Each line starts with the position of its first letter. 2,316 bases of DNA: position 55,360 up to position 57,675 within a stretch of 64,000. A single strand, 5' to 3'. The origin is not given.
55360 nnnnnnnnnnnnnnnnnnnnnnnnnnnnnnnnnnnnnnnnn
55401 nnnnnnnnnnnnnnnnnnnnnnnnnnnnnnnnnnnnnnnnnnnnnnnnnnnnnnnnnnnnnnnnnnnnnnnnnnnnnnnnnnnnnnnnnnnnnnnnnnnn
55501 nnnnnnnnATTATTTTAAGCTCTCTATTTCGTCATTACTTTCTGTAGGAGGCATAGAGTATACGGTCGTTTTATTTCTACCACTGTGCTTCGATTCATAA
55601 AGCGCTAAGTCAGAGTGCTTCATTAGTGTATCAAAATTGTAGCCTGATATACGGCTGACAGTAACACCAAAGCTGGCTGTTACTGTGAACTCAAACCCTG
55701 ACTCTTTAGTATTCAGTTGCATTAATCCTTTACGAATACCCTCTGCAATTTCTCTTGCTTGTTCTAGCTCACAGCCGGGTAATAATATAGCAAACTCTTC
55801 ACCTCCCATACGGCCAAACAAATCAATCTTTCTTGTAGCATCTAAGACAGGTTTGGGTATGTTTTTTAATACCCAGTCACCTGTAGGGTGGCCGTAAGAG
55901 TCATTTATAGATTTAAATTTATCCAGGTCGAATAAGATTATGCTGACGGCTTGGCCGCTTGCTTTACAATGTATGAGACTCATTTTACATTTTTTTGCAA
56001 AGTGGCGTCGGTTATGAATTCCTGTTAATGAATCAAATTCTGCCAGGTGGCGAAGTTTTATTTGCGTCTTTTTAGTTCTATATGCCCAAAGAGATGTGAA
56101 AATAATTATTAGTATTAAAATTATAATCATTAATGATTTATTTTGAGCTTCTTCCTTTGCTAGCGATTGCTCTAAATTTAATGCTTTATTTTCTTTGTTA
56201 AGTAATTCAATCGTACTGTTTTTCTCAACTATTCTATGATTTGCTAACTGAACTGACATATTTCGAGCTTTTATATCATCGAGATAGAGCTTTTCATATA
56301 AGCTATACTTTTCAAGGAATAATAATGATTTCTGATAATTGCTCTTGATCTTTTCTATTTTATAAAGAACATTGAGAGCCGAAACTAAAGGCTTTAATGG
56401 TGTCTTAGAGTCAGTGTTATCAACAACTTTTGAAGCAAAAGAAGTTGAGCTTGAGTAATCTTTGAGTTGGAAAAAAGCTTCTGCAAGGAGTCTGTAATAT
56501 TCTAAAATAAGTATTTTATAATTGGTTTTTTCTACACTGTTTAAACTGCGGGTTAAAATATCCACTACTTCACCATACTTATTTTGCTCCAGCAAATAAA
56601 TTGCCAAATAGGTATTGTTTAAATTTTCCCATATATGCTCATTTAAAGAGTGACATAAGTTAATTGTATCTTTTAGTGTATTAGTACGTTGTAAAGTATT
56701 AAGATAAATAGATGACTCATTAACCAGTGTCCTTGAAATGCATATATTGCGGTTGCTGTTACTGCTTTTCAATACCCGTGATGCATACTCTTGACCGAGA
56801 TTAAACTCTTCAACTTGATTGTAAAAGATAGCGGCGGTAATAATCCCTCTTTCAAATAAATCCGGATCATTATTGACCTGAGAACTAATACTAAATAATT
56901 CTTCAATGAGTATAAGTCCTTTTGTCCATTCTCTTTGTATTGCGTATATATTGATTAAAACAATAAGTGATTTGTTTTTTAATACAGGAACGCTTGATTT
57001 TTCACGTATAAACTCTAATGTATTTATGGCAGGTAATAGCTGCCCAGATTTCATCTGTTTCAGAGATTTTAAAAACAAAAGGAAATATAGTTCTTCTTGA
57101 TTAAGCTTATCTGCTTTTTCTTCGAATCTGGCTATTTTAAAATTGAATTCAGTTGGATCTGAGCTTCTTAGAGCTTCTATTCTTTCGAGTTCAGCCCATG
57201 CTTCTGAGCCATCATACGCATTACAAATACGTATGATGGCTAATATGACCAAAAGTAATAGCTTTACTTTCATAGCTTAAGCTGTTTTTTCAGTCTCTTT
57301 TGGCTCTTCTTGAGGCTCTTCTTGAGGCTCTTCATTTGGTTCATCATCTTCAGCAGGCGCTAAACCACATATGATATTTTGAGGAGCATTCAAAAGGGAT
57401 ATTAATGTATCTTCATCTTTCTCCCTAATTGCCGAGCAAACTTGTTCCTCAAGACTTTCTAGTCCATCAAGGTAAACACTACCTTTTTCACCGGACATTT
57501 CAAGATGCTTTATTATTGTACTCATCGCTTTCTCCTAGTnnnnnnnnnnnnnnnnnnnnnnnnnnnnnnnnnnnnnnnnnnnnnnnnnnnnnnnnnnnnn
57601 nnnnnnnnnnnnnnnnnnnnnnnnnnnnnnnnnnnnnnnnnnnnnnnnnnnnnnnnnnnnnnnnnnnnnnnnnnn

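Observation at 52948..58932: Tight six-gene operon: GNAT, divergent TP-methylase-fold protein, 82-aa acidic EEPQ-repeat protein, two tandem TPR-GGDEF cyclases, RluA-family pseudouridine synthase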

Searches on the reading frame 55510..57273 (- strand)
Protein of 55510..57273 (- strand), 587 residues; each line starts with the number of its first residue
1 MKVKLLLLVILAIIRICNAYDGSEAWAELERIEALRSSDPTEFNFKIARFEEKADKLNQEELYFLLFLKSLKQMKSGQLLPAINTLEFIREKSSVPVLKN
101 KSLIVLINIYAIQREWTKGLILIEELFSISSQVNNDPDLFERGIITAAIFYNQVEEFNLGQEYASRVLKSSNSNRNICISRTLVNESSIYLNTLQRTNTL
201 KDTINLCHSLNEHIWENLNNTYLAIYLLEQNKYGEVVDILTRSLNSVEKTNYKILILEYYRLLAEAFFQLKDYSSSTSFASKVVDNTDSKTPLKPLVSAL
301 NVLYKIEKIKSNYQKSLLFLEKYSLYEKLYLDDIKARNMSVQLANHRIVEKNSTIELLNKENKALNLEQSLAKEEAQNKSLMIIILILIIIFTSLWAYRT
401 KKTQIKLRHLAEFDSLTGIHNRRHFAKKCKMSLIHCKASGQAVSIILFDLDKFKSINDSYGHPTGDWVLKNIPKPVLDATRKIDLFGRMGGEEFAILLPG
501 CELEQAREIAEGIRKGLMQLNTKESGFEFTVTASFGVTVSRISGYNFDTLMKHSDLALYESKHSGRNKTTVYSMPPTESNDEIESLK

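Call 3: search_protein_families(library=pfam, proteins=[window:55510-57273:-], max_evalue=0.01)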
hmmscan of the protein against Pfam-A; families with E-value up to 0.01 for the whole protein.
window:55510-57273:- (587 aa): 2 families
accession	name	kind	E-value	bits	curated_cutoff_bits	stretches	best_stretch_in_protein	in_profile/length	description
PF00990.26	GGDEF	-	4.5e-43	147.3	23.8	1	411-568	1-161/161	Diguanylate cyclase, GGDEF domain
PF13424.12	TPR_12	-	0.0036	17.9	30.1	0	220-279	4-67/77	Tetratricopeptide repeat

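Call 7: search_protein_families(library=ncbifam, proteins=[window:55510-57273:-], max_evalue=0.01)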
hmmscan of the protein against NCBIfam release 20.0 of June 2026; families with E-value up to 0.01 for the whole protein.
window:55510-57273:- (587 aa): 21 families
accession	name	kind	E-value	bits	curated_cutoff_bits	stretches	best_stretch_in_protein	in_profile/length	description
NF038266.1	diguan_SiaD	equivalog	1.7e-43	148.8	290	1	404-568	87-251/252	biofilm regulation diguanylate cyclase SiaD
TIGR00254.1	GGDEF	domain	1.3e-42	145.3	37.4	1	408-571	2-166/168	diguanylate cyclase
NF007135.0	PRK09581.1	equivalog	3.4e-40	138.2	474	1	409-570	290-453/457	PleD family two-component system response regulator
NF007298.0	PRK09776.1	equivalog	2.2e-39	135.1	1135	1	400-578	673-851/1111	diguanylate cyclase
NF007380.0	PRK09894.1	equivalog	4.5e-39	134.6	256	1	395-572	117-287/296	diguanylate cyclase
NF047654.1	DiguCycDgcRLepto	equivalog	1.5e-35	122.5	500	1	396-568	118-292/295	diguanylate cyclase DgcR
NF011955.1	PRK15426.1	equivalog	7.8e-34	116.7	408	1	402-571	389-560/564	cellulose biosynthesis regulator diguanylate cyclase DgcQ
NF041606.1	dguan_cyc_DgcA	equivalog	4.8e-33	114.5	370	1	414-571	181-338/340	diguanylate cyclase DgcA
NF007423.1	PRK09966.1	equivalog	1.7e-32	112.8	325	1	396-562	224-390/390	diguanylate cyclase DgcN/YfiN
NF051473.1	DigCycDgcsShew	equivalog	6.6e-32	111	400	1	362-568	90-287/291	diguanylate cyclase DgcS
NF045675.1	PhdiestaseDibA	equivalog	5.1e-31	107.7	980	1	400-575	192-367/623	phosphodiesterase DibA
NF007599.0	PRK10245.1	equivalog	1.4e-27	96.1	402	1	382-571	179-369/371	diguanylate cyclase AdrA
NF007474.0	PRK10060.1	equivalog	3.4e-26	91.6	782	1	400-574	226-397/663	cyclic di-GMP phosphodiesterase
NF040885.1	diguan_DgcJ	equivalog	5.6e-24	84.8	500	1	412-567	342-491/493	diguanylate cyclase DgcJ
NF047872.1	GGDEF_GdpS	equivalog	1.1e-20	74.2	400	1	381-569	153-347/355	GGDEF domain-containing protein GdpS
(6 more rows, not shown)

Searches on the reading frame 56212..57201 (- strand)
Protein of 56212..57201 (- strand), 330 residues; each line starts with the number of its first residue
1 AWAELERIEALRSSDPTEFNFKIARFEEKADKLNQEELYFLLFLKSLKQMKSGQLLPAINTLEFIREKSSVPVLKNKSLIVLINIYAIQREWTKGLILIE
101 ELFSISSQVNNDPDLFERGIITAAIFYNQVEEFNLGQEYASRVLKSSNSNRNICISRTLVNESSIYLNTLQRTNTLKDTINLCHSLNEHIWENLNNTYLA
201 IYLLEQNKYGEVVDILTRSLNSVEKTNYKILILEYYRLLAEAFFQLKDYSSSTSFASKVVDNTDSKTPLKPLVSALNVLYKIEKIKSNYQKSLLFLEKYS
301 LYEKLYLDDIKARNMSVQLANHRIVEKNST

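Call 89: search_protein_representatives(protein=window:56212-57201:-)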
Query: 330 residues. Proteins with E-value up to 0.001 (for the whole library): 330; up to 1e-10: 206; up to 1e-30: 23. The best 150 are listed.
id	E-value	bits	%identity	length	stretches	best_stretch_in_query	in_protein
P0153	5.8e-204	692.2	100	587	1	1-330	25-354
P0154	9.2e-40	153.2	30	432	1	5-328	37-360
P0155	7.0e-39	150.3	39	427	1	132-329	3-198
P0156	9.4e-37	143.3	29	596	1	9-325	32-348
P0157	3.8e-36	141.4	29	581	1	5-328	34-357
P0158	7.7e-36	140.4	30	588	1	9-329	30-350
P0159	4.8e-35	137.8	29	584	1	3-328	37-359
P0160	8.6e-35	136.9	28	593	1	5-328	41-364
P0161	5.1e-34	134.4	29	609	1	5-328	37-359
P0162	7.8e-34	133.8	26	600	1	6-325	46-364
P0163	1.3e-33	133.0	29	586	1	3-329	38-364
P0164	1.9e-33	132.5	28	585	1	6-327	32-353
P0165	1.9e-33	132.5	27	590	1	5-328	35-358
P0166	5.8e-33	130.9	28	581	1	8-326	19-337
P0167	8.9e-33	130.3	27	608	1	7-329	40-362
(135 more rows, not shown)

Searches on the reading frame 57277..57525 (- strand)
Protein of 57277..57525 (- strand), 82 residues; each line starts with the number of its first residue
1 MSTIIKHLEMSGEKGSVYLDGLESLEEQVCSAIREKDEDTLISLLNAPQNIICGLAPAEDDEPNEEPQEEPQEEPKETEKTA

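Call 3: search_protein_families(library=pfam, proteins=[window:57277-57525:-], max_evalue=0.01)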
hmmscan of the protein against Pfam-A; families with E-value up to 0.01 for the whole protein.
window:57277-57525:- (82 aa): 0 families

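Call 5: search_solved_structures(query=window:57277-57525:-, max_evalue=10, show_alignments=2)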
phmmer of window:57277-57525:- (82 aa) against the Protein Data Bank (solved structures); distinct sequences matched with E-value up to 10: 1.
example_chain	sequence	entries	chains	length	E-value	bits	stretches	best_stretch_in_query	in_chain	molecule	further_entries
2fzt_A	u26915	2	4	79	0.071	16.6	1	22-62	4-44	hypothetical protein TM0693 | hypothetical protein TM_0693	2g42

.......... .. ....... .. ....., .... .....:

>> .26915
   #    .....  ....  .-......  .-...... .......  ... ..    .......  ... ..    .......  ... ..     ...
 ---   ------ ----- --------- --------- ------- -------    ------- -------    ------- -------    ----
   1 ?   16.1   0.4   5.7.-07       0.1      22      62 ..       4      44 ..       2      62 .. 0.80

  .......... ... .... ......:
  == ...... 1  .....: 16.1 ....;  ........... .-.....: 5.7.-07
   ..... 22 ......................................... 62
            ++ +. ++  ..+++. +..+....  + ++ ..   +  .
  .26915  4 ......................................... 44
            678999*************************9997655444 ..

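Call 7: search_protein_families(library=ncbifam, proteins=[window:57277-57525:-], max_evalue=0.01)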
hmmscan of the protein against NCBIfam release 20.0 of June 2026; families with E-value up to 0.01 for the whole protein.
window:57277-57525:- (82 aa): 0 families

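Call 14: find_homologous_proteins(query=window:57277-57525:-, max_evalue=0.01)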
Query window:57277-57525:- (82 aa): 1 proteins with E <= 0.01 among 17 candidates.
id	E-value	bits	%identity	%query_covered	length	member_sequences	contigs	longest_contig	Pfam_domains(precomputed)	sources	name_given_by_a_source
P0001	7.8e-45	167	100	100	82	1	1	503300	-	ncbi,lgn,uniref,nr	ncbi:hypothetical protein [Pleionea mediterranea]|uniref:Uncharacterized protein n=1 Tax=Pleionea me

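Call 32: find_homologous_proteins(query=A3, max_evalue=0.001)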
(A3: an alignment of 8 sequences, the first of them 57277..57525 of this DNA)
Query A3 (8 sequences) (82 aa, profile of the alignment): 32 proteins with E <= 0.001 among 1485 candidates.
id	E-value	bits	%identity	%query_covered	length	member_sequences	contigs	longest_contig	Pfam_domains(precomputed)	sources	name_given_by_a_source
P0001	3.3e-28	116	100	100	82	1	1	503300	-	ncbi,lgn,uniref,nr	ncbi:hypothetical protein [Pleionea mediterranea]|uniref:Uncharacterized protein n=1 Tax=Pleionea me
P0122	1.1e-27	114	39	100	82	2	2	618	-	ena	-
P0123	1.7e-27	113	44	76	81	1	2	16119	-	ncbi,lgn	-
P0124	1.8e-27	113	39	74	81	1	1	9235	-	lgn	-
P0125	5.3e-27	112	43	76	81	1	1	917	-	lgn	-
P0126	6.4e-26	108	32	100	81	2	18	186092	-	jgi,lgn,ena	jgi:hypothetical protein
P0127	1.5e-23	101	75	20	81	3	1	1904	-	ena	-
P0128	1.3e-20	91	32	76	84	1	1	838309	-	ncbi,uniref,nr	ncbi:hypothetical protein L2737_00235 [Shewanella electrodiphila]|uniref:Uncharacterized protein n=1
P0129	5.7e-19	86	33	94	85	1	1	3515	-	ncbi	-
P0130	2.2e-16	78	30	72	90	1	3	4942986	-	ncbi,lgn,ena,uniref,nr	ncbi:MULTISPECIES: hypothetical protein [Shewanella]|uniref:hypothetical protein n=1 Tax=Shewanella 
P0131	9.4e-16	76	30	70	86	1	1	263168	-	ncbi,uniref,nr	ncbi:hypothetical protein L2735_02750 [Shewanella olleyana]|uniref:hypothetical protein n=1 Tax=Shew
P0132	1.8e-14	71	28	99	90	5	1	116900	-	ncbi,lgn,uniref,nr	ncbi:hypothetical protein BCU84_12480 [Shewanella sp. 10N.286.51.B7]|uniref:hypothetical protein n=1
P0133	2.2e-14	71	30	71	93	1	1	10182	-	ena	-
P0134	6.6e-14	70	41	33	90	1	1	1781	-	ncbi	-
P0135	1.1e-13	69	29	93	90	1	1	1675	-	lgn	-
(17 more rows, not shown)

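Call 44: search_solved_structures(query=A5, max_evalue=10, show_alignments=2)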
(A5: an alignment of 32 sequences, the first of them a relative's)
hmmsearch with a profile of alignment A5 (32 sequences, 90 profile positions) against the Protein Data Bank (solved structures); distinct sequences matched with E-value up to 10: 13.
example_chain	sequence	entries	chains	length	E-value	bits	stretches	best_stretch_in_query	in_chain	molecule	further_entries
7ltc_B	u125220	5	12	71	0.04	17.3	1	1-50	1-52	LigA domain-containing protein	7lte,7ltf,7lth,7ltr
7lts_B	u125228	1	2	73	0.044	17.1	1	1-50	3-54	LigA domain-containing protein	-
8t1s_B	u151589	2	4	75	0.045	17.1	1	2-50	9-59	Extradiol ring-cleavage dioxygenase LigAB LigA subunit domain-containing protein | RiPP precursor (SonA)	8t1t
9ch7_B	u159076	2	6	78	0.051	16.9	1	2-50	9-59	Extradiol ring-cleavage dioxygenase LigAB LigA subunit domain-containing protein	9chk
9ch2_B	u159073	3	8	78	0.052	16.9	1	2-50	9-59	Extradiol ring-cleavage dioxygenase LigAB LigA subunit domain-containing protein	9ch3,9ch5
9cgw_B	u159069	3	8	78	0.053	16.9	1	2-50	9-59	Extradiol ring-cleavage dioxygenase LigAB LigA subunit domain-containing protein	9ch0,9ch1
9chi_B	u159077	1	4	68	0.076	16.4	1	8-50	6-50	SonA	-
3t6p_A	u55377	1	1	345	0.27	14.6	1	51-80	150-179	Baculoviral IAP repeat-containing protein 2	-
5ujs_A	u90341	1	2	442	0.58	13.5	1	3-38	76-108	UDP-N-acetylglucosamine 1-carboxyvinyltransferase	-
6xyw_BB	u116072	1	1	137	0.66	13.4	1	11-52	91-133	mS38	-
5mwk_A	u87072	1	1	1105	1.6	12.2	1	59-88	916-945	Glycoside hydrolase family 2, sugar binding protein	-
5mqm_A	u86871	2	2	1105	1.6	12.2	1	59-88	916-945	Glycosyl hydrolases family 2, sugar binding domain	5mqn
1id1_A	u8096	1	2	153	1.8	12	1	25-59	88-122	PUTATIVE POTASSIUM CHANNEL PROTEIN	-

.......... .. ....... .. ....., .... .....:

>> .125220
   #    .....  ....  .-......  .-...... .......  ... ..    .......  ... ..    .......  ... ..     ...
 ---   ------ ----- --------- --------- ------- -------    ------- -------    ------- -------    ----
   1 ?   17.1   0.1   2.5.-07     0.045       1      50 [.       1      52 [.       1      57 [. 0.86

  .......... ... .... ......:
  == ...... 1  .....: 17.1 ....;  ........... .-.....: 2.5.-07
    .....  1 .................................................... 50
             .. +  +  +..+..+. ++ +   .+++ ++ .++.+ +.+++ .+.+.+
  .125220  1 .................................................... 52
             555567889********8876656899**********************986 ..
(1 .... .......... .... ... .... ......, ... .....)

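Call 47: predict_structure(alignment_id=A5)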
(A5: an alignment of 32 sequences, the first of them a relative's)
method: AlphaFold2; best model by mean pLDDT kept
length: 82 residues; sequences in the alignment: 32
mean_pLDDT: 66.2   pTM: 0.32
mean pLDDT of the five models: 66.2, 66.2, 64.9, 64.6, 60.2
residues with pLDDT >= 90: 0; 70-90: 31; 50-70: 49; < 50: 2
segments of 3 or more residues with pLDDT < 50: none
pLDDT, mean of each block of 10 residues (from residue 1): 64 57 71 83 72 72 59 56 54
secondary structure, 60 per line:
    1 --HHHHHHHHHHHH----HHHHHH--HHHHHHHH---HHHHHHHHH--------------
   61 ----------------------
elements in order: H3-14 H19-24 H27-34 H38-46

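Call 50: fold_search(model_id=the predicted structure, library=pdb)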
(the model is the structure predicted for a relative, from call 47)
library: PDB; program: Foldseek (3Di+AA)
matches with E <= 10: 12; with E <= 0.001: 0
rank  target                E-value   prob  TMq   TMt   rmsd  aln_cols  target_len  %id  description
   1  5n0u                  3.9e+00  0.08  0.28  0.08   8.0        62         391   21  Crystal structure of OphA-DeltaC6 mutant R72A in complex with SAH (released 2018-02-14)
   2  1bou_A                4.8e+00  0.15  0.28  0.20   3.5        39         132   23  THREE-DIMENSIONAL STRUCTURE OF LIGAB (released 1999-05-04)
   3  7ltc_D                6.3e+00  0.08  0.29  0.33   8.1        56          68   12  Structure of the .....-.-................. (SonM) and RiPP precursor (SonA) heteromeric complex (no cofactor) (released 2021-09-29)
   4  6r00_A                6.3e+00  0.07  0.29  0.08   7.9        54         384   18  OphA DeltaC6 V404F complex with SAH (released 2020-04-01)
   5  9ch1_D                7.3e+00  0.11  0.29  0.43   4.2        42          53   14  Structure of the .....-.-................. (SonM) and RiPP precursor (SonA-I65W) heteromeric complex (bound to SAM) (released 2025-01-29)
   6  5n0n                  7.8e+00  0.06  0.29  0.08   7.2        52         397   19  Crystal structure of OphA-DeltaC6 mutant Y63F in complex with SAM (released 2018-02-14)
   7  5n0v_B                7.8e+00  0.05  0.29  0.08   7.6        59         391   17  Crystal structure of OphA-DeltaC6 mutant Y76F in complex with SAH (released 2018-02-14)
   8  5n0w_A                7.8e+00  0.05  0.28  0.08   7.5        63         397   19  Crystal structure of OphA-DeltaC6 mutant R72A in complex with SAM (released 2018-02-14)
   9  5n0v_A                9.0e+00  0.04  0.29  0.08   7.5        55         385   20  Crystal structure of OphA-DeltaC6 mutant Y76F in complex with SAH (released 2018-02-14)
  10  7ltr_I                9.7e+00  0.08  0.27  0.40   4.2        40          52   15  Structure of the heteromeric complex between the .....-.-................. (SonM) and a truncated construct of the RiP (released 2021-09-29)
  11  5n0w_B                9.7e+00  0.05  0.29  0.08   6.9        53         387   19  Crystal structure of OphA-DeltaC6 mutant R72A in complex with SAM (released 2018-02-14)
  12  5n4i                  9.7e+00  0.04  0.29  0.08   7.8        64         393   19  Crystal structure of OphA-DeltaC6 mutant W400A in complex with SAM (released 2018-02-28)
